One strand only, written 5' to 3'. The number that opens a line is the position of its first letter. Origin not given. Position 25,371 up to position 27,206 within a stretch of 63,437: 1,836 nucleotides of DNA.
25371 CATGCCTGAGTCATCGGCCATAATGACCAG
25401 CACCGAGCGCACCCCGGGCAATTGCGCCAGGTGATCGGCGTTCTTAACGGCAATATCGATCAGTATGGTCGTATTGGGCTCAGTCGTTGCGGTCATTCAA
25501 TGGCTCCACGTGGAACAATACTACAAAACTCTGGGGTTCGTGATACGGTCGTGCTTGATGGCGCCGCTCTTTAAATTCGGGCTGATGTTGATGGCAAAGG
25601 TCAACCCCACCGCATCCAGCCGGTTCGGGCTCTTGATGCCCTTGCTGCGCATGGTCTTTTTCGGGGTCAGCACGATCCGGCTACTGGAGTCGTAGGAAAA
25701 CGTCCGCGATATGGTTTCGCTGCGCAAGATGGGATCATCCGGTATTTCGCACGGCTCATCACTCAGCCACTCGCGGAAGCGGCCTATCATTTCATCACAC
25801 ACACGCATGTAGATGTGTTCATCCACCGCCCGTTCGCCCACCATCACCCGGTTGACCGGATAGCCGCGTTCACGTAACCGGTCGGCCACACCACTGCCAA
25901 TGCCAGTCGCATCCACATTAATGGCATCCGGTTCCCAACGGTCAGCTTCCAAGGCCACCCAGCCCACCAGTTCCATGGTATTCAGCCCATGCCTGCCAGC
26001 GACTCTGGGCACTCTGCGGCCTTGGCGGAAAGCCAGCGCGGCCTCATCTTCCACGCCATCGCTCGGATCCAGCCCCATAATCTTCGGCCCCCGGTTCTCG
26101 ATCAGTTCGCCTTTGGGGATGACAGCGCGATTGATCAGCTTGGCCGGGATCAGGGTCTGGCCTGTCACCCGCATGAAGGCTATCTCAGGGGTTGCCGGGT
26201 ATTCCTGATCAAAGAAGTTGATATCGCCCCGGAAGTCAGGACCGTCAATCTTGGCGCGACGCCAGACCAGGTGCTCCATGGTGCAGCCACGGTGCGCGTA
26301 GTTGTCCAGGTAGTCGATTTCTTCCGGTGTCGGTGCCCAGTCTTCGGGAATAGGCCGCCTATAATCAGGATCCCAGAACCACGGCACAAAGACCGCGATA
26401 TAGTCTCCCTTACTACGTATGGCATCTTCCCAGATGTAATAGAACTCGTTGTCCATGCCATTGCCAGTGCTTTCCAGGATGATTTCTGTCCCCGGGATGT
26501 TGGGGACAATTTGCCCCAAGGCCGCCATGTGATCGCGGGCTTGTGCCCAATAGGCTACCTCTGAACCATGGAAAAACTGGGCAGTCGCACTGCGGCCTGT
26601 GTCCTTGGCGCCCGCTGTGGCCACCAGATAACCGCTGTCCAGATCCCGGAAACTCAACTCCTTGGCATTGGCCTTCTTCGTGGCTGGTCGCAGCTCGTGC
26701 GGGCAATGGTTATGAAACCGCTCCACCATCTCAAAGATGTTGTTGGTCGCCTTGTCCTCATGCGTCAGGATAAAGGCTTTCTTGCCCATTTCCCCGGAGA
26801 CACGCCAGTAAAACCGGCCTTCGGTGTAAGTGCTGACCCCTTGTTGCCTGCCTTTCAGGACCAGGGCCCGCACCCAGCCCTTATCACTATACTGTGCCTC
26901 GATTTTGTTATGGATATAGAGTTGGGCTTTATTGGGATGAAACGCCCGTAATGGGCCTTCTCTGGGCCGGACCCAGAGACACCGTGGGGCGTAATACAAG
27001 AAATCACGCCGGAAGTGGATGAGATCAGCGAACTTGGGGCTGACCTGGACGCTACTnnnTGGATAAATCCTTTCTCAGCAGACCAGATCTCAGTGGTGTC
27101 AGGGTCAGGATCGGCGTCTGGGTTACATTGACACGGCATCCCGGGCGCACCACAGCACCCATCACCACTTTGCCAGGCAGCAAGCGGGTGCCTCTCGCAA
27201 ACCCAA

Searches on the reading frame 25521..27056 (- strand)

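Call 20: search_protein_families(library=phrogs, proteins=[window:25521-27056:-], max_evalue=0.00001)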
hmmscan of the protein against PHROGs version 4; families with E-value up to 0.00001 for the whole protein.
window:25521-27056:- (511 aa): 1 family
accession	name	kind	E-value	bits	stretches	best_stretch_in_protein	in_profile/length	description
phrog_2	-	head and packaging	2.1e-27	97.2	1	35-497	261-600/807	terminase large subunit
